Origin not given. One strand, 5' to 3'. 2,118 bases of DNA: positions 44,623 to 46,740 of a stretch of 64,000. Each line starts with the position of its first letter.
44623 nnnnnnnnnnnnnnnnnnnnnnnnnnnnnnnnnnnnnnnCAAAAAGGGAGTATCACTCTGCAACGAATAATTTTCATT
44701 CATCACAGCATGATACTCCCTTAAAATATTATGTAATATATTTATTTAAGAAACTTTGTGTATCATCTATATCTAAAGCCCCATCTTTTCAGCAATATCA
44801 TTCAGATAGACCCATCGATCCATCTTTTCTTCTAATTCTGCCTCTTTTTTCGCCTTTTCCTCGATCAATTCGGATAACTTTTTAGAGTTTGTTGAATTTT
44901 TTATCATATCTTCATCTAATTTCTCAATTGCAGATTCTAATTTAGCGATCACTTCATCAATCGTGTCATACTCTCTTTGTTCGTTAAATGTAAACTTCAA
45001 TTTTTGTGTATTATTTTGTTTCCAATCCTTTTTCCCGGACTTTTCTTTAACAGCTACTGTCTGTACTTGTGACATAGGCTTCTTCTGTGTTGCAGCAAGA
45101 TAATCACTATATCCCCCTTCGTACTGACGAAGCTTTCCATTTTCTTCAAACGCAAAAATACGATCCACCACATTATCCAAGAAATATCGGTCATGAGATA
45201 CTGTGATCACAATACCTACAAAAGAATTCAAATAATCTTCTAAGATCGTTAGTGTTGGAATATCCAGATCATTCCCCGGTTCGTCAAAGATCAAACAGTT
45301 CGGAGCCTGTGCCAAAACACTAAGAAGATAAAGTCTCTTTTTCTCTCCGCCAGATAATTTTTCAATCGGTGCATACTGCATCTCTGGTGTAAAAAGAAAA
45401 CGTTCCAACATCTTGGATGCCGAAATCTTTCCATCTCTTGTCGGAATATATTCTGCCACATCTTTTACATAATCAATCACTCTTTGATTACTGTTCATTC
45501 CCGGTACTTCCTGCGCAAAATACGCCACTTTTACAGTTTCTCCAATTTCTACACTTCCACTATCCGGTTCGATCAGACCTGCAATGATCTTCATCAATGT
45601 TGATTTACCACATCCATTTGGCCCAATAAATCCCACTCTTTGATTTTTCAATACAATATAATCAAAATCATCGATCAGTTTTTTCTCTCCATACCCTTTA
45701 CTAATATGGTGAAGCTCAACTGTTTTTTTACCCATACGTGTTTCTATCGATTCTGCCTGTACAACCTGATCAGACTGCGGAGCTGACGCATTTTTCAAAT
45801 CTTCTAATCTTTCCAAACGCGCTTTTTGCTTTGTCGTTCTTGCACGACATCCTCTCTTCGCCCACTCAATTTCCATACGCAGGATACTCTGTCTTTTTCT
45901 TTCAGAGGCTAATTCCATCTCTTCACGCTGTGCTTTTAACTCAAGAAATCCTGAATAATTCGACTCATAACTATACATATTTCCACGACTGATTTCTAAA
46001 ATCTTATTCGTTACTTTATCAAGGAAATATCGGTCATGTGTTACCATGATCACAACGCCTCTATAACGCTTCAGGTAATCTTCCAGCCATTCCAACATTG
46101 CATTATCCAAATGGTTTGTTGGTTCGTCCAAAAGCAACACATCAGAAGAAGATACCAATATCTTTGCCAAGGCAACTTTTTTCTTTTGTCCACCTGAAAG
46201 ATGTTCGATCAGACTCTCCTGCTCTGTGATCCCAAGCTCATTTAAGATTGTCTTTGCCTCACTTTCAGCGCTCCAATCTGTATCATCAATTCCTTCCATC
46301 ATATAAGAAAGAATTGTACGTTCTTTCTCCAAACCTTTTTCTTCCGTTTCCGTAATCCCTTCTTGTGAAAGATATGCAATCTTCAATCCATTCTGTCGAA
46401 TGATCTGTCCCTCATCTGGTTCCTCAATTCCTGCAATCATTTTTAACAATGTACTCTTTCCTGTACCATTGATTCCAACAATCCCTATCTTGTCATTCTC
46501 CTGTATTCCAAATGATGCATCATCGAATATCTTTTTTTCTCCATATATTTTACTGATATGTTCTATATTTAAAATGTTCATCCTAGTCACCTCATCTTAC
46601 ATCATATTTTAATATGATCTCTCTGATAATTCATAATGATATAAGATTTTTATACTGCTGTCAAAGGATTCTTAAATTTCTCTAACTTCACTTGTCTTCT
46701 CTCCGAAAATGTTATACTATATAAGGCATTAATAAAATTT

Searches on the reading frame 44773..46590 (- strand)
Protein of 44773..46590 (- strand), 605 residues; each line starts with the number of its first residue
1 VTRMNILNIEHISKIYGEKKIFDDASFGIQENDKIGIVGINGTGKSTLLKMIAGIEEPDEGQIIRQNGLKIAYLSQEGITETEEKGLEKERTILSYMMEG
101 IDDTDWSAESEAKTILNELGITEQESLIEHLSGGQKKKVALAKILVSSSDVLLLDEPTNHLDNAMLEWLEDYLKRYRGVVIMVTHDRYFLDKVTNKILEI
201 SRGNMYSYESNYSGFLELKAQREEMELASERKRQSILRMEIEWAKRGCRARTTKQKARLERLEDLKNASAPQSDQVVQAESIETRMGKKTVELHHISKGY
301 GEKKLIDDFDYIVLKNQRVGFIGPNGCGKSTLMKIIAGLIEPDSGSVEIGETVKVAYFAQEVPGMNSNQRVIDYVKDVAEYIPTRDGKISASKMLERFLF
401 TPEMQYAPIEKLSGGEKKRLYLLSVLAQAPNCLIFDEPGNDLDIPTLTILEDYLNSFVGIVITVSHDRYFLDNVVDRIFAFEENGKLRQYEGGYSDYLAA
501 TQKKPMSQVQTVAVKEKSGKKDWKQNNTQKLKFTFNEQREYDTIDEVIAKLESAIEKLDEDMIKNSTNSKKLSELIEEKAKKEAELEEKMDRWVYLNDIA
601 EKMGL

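Call 84: search_protein_families(library=pfam, proteins=[window:44773-46590:-], max_evalue=0.001)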
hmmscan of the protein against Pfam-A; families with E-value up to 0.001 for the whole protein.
window:44773-46590:- (605 aa): 14 families
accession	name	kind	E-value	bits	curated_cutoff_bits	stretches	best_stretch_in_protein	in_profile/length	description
PF00005.33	ABC_tran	-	1.3e-48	165.5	25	2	23-159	2-137/137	ABC transporter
PF16326.10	ABC_tran_CTD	-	3.3e-17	62.9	32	1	532-597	1-68/69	ABC transporter C-terminal domain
PF13304.12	AAA_21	-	3.1e-16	60.7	27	1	128-191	235-304/304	AAA domain, putative AbiEii toxin, Type IV TA system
PF12848.13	ABC_tran_Xtn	-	3.2e-12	46.8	25.9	1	198-274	1-79/85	ABC transporter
PF02463.25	SMC_N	-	2.7e-11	43.7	40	1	35-200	27-211/220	RecF/RecN/SMC N terminal domain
PF13555.12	AAA_29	-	5.6e-07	29.6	27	0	21-49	11-39/61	P-loop containing region of AAA domain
PF00004.35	AAA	-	1.1e-06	29.5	21.2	0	321-353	3-35/131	ATPase family associated with various cellular activities (AAA)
PF13175.12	AAA_15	-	1.1e-05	25.7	32.1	0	29-293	21-229/374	AAA ATPase domain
PF13401.12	AAA_22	-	3.1e-05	24.7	27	0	37-183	10-121/130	AAA domain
PF00006.31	ATP-synt_ab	-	0.00014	22.1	29.5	0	25-68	7-50/213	ATP synthase alpha/beta family, nucleotide-binding domain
PF13604.12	AAA_30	-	0.00021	21.5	27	0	36-63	22-49/191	AAA domain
PF20720.3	nSTAND3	-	0.00024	21.3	27.2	0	17-53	2-38/155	Novel STAND NTPase 3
PF01926.29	MMR_HSR1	-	0.00044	20.8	21.9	0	34-54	1-21/113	50S ribosome-binding GTPase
PF13521.12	AAA_28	-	0.00059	20.5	27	0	318-338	1-21/164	AAA domain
